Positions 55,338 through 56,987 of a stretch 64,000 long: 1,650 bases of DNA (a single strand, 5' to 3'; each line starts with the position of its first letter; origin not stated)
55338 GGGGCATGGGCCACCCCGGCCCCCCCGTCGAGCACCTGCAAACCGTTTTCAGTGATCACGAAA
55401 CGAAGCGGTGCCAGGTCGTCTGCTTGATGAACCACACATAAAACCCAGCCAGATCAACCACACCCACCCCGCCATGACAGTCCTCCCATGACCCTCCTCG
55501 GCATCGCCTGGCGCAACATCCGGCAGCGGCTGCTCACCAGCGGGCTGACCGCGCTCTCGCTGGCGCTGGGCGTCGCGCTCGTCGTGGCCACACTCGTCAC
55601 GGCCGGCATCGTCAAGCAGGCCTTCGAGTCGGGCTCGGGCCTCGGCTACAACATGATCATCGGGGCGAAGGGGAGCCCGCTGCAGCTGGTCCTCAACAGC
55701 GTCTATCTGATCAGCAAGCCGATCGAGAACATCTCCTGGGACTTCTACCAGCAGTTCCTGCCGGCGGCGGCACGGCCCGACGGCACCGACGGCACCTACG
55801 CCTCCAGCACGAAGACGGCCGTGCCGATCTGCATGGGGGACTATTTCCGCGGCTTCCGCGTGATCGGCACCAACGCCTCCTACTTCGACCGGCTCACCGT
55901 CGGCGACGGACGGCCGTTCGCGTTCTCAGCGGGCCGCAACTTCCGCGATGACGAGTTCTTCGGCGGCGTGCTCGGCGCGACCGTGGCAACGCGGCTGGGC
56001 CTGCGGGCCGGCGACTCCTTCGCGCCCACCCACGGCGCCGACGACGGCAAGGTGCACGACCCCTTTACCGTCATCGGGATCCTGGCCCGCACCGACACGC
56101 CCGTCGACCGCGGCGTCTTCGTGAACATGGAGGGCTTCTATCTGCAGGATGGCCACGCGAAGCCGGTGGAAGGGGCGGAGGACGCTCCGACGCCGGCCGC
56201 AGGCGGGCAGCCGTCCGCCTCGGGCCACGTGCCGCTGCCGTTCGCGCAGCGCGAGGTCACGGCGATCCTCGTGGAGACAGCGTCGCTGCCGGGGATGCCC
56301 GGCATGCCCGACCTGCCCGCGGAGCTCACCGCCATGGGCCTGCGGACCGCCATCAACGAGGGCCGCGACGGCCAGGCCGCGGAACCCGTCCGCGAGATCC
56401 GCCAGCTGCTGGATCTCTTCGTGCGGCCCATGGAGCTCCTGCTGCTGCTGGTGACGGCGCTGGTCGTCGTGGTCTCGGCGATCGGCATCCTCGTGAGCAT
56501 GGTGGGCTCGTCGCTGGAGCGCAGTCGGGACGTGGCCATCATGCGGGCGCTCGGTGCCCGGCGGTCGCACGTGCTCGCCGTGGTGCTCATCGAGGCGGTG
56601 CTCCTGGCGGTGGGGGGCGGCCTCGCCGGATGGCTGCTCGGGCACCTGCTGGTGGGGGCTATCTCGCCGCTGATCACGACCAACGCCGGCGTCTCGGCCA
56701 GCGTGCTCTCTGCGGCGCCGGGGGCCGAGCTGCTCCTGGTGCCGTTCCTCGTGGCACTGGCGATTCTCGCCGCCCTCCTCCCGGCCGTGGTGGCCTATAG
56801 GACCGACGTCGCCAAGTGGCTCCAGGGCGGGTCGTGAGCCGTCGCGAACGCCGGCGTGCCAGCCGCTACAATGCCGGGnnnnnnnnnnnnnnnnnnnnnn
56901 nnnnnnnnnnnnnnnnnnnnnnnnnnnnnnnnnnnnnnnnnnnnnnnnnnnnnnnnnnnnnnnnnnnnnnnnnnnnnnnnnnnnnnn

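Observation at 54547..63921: Candidate uncharacterised envelope system: MacB-type ABC pair, CPFC helical-repeat proteins, twin di-Cys DUF3299-like proteins and DUF4239/UrtA-like/AIM24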

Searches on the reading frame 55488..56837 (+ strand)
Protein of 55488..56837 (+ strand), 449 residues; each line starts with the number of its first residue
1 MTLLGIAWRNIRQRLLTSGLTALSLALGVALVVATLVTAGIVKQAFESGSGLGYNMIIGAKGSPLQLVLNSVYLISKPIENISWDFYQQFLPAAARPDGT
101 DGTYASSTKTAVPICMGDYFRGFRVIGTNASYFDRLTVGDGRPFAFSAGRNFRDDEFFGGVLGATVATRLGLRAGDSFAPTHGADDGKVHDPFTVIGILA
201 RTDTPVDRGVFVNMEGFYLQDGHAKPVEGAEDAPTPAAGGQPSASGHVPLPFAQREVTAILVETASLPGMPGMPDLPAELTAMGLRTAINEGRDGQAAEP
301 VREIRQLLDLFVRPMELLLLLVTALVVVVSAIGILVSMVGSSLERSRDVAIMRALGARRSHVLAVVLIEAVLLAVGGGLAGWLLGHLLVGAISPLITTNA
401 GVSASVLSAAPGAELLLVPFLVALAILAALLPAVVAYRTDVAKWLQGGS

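Call 9: search_protein_families(library=pfam, proteins=[window:55488-56837:+], max_evalue=0.01)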
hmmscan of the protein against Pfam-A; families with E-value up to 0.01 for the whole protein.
window:55488-56837:+ (449 aa): 2 families
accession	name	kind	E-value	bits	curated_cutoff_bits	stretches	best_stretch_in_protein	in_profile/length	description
PF02687.27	FtsX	-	2.7e-14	53.7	25.5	1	321-439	2-118/120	FtsX-like permease C-terminal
PF12704.14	MacB_PCD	-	1.1e-10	42.7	27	1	18-217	1-176/207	MacB-like periplasmic core domain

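Call 10: search_protein_families(library=ncbifam, proteins=[window:55488-56837:+], max_evalue=0.01)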
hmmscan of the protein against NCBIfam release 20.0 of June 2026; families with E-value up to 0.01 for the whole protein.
window:55488-56837:+ (449 aa): 8 families
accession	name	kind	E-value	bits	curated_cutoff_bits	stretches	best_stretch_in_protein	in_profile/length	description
TIGR03434.1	ADOP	subfamily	1.1e-12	46.9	622.3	1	296-448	254-402/803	ADOP family duplicated permease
NF007826.0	PRK10535.1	equivalog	6.2e-10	38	966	1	312-406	518-611/648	macrolide ABC transporter ATP-binding protein/permease MacB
TIGR02212.1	lolCE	equivalog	1.4e-06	27.5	362.45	1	319-445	269-408/411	lipoprotein-releasing ABC transporter permease subunit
NF038346.1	FtsX_actino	exception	1.5e-05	24.6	250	1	299-438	160-303/308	permease-like cell division protein FtsX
NF008076.0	PRK10814.1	exception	0.0012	18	473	1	318-400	266-348/399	lipoprotein-releasing ABC transporter permease subunit LolC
NF008357.0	PRK11146.1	exception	0.0012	17.7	439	1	319-398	272-351/414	lipoprotein-releasing ABC transporter permease subunit LolE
TIGR00439.2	FtsX_Gneg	equivalog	0.0013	18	255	1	304-436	162-286/292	permease-like cell division protein FtsX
TIGR01185.1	devC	equivalog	0.0036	16.3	290.35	1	327-389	269-331/380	ABC transporter permease DevC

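Call 59: search_solved_structures(query=window:55488-56837:+, max_evalue=0.01)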
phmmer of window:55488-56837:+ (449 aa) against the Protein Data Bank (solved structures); distinct sequences matched with E-value up to 0.01: 15.
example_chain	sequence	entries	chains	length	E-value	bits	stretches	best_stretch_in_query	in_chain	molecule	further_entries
5lil_A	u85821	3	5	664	4.7e-09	39.1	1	304-415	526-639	Macrolide export ATP-binding/permease protein MacB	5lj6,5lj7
5nik_J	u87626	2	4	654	8.7e-09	38.3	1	308-392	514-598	Macrolide export ATP-binding/permease protein MacB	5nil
5gko_A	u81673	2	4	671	2e-08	37.1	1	303-408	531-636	Macrolide export ATP-binding/permease protein MacB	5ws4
9w35_A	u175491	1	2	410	3.5e-06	29.7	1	317-398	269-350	LolF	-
9w37_A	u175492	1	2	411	3.5e-06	29.7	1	317-398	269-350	LolF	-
9o9x_C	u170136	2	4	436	3.6e-06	29.7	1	310-442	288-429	ABC transporter permease YtrF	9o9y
9w2w_A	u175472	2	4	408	4.1e-06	29.4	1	317-398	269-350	LolF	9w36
5xu1_M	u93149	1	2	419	1.9e-05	27.3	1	302-437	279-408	ABC transporter permeae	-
7w78_B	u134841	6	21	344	0.00042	22.8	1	318-412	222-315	Putative ABC transport system integral membrane protein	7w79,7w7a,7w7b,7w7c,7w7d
7arh_C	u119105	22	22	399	0.00044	22.8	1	311-443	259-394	Lipoprotein-releasing ABC transporter permease subunit LolC | Lipo-releasing system transmembrane protein lolC | Lipoprotein-releasing system transmembrane prot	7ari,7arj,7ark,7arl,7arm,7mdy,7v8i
7mdx_A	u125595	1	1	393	0.00064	22.2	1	311-438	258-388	Lipoprotein-releasing system transmembrane protein LolC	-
7mdx_B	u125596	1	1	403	0.0023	20.4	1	315-396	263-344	Lipoprotein-releasing system transmembrane protein LolE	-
9rli_E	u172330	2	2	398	0.0026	20.2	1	315-397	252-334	Lipoprotein-releasing system transmembrane protein LolE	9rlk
7arh_E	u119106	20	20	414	0.003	20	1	315-397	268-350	Lipoprotein-releasing system transmembrane protein LolE | Lipoprotein transporter subunit LolE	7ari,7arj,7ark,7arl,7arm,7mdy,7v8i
8idb_C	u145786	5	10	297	0.008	18.6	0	320-438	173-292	Cell division protein FtsX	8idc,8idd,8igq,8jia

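Call 72: search_dna_similar(query=window:55488-56837:+, collection=plasmids, mode=protein, max_evalue=0.00001, max_rows=25)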
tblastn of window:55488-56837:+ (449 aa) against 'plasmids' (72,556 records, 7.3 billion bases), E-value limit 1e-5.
Records with a match: 93; places in all: 94; records where one place covers at least 80% of the query: 0.
Best place of each record, by identity: <60% 93.
By first word of the organism name: Phaeobacter 56; Deinococcus 16; Rhizobium 4; Rhodobacteraceae 2; Paracoccus 2; Pseudooceanicola 1; Pseudomonas 1; Sulfitobacter 1; Catenovulum 1; Aeromonas 1; and 8 more.
By predicted mobility (MOB-suite, as given by PLSDB): non-mobilizable 74; mobilizable 18; conjugative 1.
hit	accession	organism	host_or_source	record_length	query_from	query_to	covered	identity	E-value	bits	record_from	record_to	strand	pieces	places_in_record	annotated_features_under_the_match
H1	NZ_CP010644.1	Phaeobacter piscinae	cell culture,fish aquaculture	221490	53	358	68%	34.7%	4e-27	122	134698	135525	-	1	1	ABC transporter permease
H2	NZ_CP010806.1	Phaeobacter piscinae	cell culture,cleaning system aquaculture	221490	53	358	68%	34.7%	4e-27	122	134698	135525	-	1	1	ABC transporter permease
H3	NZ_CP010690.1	Phaeobacter piscinae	cell culture,fish aquaculture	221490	53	358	68%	34.7%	4e-27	122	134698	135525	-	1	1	ABC transporter permease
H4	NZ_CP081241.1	Phaeobacter inhibens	-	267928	53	358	68%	34.7%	6e-26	118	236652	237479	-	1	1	ABC transporter permease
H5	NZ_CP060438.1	Pseudooceanicola algae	whole organism,marine macroalga Fucus ...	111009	53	357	68%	34.6%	8e-26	118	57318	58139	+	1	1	ABC transporter permease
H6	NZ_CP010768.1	Phaeobacter piscinae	cell culture,fish larvae aquaculture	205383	53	358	68%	34.4%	3e-26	119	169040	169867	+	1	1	ABC transporter permease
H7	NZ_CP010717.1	Phaeobacter piscinae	cell culture,fish larvae aquaculture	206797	53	358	68%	34.4%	3e-26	119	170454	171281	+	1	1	ABC transporter permease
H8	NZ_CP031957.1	Phaeobacter sp. LSS9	-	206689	53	358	68%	34.2%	4e-26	119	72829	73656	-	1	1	ABC transporter permease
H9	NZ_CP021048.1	Phaeobacter gallaeciensis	cell culture,Pacific plankton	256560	53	358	68%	34.1%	2e-26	120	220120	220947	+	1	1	FtsX-like permease family protein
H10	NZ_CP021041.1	Phaeobacter gallaeciensis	cell culture,Pacific plankton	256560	53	358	68%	34.1%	2e-26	120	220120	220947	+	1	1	FtsX-like permease family protein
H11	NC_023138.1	Phaeobacter gallaeciensis DSM 26640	-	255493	53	358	68%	34.1%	2e-26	120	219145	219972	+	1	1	ABC transporter permease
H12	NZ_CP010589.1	Phaeobacter gallaeciensis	cell culture,clam larvae aquaculture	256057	53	358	68%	34.1%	2e-26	120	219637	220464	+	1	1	ABC transporter permease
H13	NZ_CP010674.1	Phaeobacter gallaeciensis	cell culture,clam larvae aquaculture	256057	53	358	68%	34.1%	2e-26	120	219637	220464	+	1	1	ABC transporter permease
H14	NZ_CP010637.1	Phaeobacter gallaeciensis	cell culture,clam aquaculture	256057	53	358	68%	34.1%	2e-26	120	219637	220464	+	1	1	ABC transporter permease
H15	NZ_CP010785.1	Phaeobacter gallaeciensis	cell culture,algae aquaculture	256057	53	358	68%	34.1%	2e-26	120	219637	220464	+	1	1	ABC transporter permease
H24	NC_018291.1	Phaeobacter inhibens DSM 17395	-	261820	53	358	68%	34.1%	5e-26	119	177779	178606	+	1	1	ABC transporter permease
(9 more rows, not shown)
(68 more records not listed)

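Call 74: get_annotated_region(hit=H24, flank=6000)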
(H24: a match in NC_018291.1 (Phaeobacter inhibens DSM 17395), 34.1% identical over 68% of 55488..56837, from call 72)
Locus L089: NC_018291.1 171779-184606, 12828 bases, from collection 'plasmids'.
description: Phaeobacter inhibens DSM 17395 plasmid pPGA1_262, complete sequence
organism: Phaeobacter inhibens DSM 17395 (NCBI taxid 391619)
taxonomy: Bacteria; Pseudomonadota; Alphaproteobacteria; Rhodobacterales; Roseobacteraceae; Phaeobacter; Phaeobacter inhibens; Phaeobacter inhibens DSM 17395
host: -; source: -; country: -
typing (MOB-suite, as given by PLSDB): non-mobilizable; replicon rep_cluster_377
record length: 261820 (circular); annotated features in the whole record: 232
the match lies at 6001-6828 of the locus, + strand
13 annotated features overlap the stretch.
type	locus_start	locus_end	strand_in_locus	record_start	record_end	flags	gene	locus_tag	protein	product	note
CDS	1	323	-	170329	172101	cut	-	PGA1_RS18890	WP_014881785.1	acyl-CoA dehydrogenase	-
CDS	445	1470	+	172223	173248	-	-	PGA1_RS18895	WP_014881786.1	AraC family transcriptional regulator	-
CDS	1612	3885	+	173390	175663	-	-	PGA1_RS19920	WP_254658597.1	glycosyltransferase family 2 protein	-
CDS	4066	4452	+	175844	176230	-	-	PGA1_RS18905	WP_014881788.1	Fur family transcriptional regulator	GO:0006355 - regulation of DNA-templated transcription [Evidence IEA]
CDS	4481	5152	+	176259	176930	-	-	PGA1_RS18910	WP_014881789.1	DUF2796 domain-containing protein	-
CDS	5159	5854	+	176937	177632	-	-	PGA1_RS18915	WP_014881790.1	ATP-binding cassette domain-containing protein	-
CDS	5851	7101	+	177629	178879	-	-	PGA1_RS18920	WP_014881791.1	ABC transporter permease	-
CDS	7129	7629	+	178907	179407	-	-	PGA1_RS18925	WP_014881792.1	DUF3299 domain-containing protein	-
CDS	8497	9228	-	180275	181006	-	istB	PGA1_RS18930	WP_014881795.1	IS21-like element helper ATPase IstB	-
CDS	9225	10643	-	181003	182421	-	istA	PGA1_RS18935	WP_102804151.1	IS21 family transposase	-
CDS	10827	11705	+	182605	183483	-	-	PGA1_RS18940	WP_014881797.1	LysR family transcriptional regulator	GO:0006355 - regulation of DNA-templated transcription [Evidence IEA]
CDS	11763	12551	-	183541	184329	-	-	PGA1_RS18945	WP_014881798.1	helix-turn-helix transcriptional regulator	-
CDS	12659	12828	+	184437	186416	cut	-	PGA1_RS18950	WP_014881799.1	CocE/NonD family hydrolase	GO:0008152 - metabolic process [Evidence IEA]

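Call 89: search_protein_families(library=pfam, proteins=[L089:4481-5152:+, L089:7129-7629:+], max_evalue=0.1)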
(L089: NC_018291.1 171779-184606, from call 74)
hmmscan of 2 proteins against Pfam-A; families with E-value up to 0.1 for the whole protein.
L089:4481-5152:+ (223 aa): 2 families
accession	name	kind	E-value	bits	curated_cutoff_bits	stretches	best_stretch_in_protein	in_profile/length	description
PF10986.14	ZrgA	-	1.7e-48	165.1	27.4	2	26-133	1-106/161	ZrgA family zinc uptake protein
PF02535.28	Zip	-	0.094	12.4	35.1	0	105-161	111-171/323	ZIP Zinc transporter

L089:7129-7629:+ (166 aa): 1 family
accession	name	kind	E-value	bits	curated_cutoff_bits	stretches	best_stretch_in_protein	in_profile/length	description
PF11736.14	DUF3299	-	3.8e-37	127.9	22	1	31-162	1-138/139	Protein of unknown function (DUF3299)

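Call 99: search_dna_similar(query=window:55488-56837:+, collection=plasmids, mode=protein, max_evalue=0.00001, max_rows=30, rows=spread)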
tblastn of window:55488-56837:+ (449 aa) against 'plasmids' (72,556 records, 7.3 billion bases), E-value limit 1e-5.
Records with a match: 93; places in all: 94; records where one place covers at least 80% of the query: 0.
Best place of each record, by identity: <60% 93.
By first word of the organism name: Phaeobacter 56; Deinococcus 16; Rhizobium 4; Rhodobacteraceae 2; Paracoccus 2; Pseudooceanicola 1; Pseudomonas 1; Sulfitobacter 1; Catenovulum 1; Aeromonas 1; and 8 more.
By predicted mobility (MOB-suite, as given by PLSDB): non-mobilizable 74; mobilizable 18; conjugative 1.
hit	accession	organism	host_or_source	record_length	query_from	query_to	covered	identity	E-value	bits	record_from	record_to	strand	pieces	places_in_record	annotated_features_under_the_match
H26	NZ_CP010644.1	Phaeobacter piscinae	cell culture,fish aquaculture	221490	53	358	68%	34.7%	4e-27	122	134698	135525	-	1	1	ABC transporter permease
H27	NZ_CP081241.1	Phaeobacter inhibens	-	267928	53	358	68%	34.7%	6e-26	118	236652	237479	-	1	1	ABC transporter permease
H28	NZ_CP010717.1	Phaeobacter piscinae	cell culture,fish larvae aquaculture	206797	53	358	68%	34.4%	3e-26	119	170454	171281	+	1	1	ABC transporter permease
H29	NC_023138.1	Phaeobacter gallaeciensis DSM 26640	-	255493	53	358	68%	34.1%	2e-26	120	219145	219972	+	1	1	ABC transporter permease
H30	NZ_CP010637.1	Phaeobacter gallaeciensis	cell culture,clam aquaculture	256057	53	358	68%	34.1%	2e-26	120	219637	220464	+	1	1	ABC transporter permease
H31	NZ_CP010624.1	Phaeobacter inhibens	cell culture,fish larvae aquaculture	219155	53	358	68%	34.1%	3e-26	119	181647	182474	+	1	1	ABC transporter permease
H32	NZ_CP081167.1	Phaeobacter inhibens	-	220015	53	358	68%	34.1%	4e-26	119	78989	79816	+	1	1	ABC transporter permease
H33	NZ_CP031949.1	Phaeobacter inhibens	-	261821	53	358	68%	34.1%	5e-26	119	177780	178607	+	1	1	ABC transporter permease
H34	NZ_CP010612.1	Phaeobacter inhibens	cell culture,clam larvae aquaculture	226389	53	358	68%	34.1%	9e-26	118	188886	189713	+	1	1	ABC transporter permease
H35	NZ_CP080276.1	Phaeobacter piscinae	-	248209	53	358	68%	34.1%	1e-25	117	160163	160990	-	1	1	FtsX-like permease family protein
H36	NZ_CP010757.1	Phaeobacter inhibens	cell culture,clam larvae aquaculture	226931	53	358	68%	34.1%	1e-25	117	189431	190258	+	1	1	ABC transporter permease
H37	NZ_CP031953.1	Phaeobacter inhibens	-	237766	53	358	68%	34.1%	2e-25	117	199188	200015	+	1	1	ABC transporter permease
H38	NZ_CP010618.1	Phaeobacter inhibens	cell culture,cleaning system aquaculture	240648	53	358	68%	34.1%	2e-25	117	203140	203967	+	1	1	ABC transporter permease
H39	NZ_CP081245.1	Phaeobacter inhibens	-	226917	53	358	68%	33.8%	2e-25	117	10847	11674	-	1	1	ABC transporter permease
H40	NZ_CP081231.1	Phaeobacter inhibens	-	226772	53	358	68%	33.8%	4e-25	116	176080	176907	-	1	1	ABC transporter permease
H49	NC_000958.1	Deinococcus radiodurans R1 = ATCC 13939 = DSM 20539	-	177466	54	359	68%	29.8%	6e-22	106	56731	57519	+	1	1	ABC transporter permease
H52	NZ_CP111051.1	Chondrinema litorale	Seaweed,red alga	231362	53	359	68%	25.7%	7e-18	94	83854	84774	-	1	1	ABC transporter permease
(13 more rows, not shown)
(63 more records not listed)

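Call 100: get_annotated_region(hit=H49, flank=4000)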
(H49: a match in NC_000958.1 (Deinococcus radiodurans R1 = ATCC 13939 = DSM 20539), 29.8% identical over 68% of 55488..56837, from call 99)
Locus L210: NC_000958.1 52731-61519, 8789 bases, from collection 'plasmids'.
description: Deinococcus radiodurans R1 = ATCC 13939 = DSM 20539 plasmid MP1, complete sequence
organism: Deinococcus radiodurans R1 = ATCC 13939 = DSM 20539 (NCBI taxid 243230)
taxonomy: Bacteria; Deinococcota; Deinococci; Deinococcales; Deinococcaceae; Deinococcus; Deinococcus radiodurans; Deinococcus radiodurans R1 = ATCC 13939 = DSM 20539
host: -; source: -; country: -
typing (MOB-suite, as given by PLSDB): mobilizable; relaxase MOBP
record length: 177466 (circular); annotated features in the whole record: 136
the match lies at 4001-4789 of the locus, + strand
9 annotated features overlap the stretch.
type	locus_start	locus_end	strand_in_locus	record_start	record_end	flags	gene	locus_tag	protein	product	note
CDS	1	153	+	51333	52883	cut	-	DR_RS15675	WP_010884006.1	sensor domain-containing diguanylate cyclase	-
CDS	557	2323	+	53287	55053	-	-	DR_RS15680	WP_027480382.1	alkaline phosphatase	-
CDS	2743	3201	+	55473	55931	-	-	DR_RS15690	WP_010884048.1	hypothetical protein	-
CDS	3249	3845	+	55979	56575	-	-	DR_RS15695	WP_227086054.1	ATP-binding cassette domain-containing protein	-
CDS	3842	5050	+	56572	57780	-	-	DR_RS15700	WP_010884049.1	ABC transporter permease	-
CDS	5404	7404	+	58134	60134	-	-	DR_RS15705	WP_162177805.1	hypothetical protein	-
CDS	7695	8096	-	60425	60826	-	dhaM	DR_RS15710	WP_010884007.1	dihydroxyacetone kinase phosphoryl donor subunit DhaM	-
CDS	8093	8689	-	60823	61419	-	dhaL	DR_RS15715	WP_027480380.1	dihydroxyacetone kinase subunit DhaL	GO:0006071 - glycerol metabolic process [Evidence IEA]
CDS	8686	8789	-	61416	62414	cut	dhaK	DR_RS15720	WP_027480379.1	dihydroxyacetone kinase subunit DhaK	GO:0006071 - glycerol metabolic process [Evidence IEA]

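Call 101: get_annotated_region(hit=H52, flank=4000)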
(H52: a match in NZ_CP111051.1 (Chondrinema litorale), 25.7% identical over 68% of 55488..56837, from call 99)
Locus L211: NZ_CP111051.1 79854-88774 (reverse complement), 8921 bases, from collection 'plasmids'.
description: Chondrinema litorale strain WSW3-B12 plasmid unnamed9, complete sequence
organism: Chondrinema litorale (NCBI taxid 2994555)
taxonomy: Bacteria; Bacteroidota; Cytophagia; Cytophagales; Flammeovirgaceae; Chondrinema; Chondrinema litorale
host: -; source: Seaweed,red alga; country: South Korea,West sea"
typing (MOB-suite, as given by PLSDB): non-mobilizable
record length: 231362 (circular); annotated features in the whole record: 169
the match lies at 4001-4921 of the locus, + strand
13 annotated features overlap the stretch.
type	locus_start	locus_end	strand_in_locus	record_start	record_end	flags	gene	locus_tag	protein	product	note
CDS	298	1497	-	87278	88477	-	-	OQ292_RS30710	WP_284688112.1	GTP-binding protein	-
CDS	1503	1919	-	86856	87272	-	-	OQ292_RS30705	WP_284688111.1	MerC domain-containing protein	-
CDS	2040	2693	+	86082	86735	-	-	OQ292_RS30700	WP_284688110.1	ATP-binding cassette domain-containing protein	-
CDS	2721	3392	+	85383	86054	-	folE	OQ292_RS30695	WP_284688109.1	GTP cyclohydrolase I FolE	GO:0046654 - tetrahydrofolate biosynthetic process [Evidence IEA]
CDS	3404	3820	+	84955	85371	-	-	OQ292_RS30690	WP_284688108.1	transcriptional repressor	GO:0006355 - regulation of DNA-templated transcription [Evidence IEA]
CDS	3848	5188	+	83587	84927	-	-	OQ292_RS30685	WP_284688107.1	ABC transporter permease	-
CDS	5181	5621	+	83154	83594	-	-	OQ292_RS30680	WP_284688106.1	DUF3299 domain-containing protein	-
CDS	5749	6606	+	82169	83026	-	-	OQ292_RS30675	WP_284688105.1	phosphodiester glycosidase family protein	-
CDS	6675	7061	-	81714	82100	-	-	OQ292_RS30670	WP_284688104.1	DUF302 domain-containing protein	-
CDS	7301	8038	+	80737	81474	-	-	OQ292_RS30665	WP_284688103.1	YiiX/YebB-like N1pC/P60 family cysteine hydrolase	-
CDS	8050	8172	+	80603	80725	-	-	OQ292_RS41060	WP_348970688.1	hypothetical protein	-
CDS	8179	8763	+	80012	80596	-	-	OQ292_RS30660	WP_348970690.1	SUMF1/EgtB/PvdO family nonheme iron enzyme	-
CDS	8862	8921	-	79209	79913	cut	-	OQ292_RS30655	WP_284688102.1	response regulator transcription factor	-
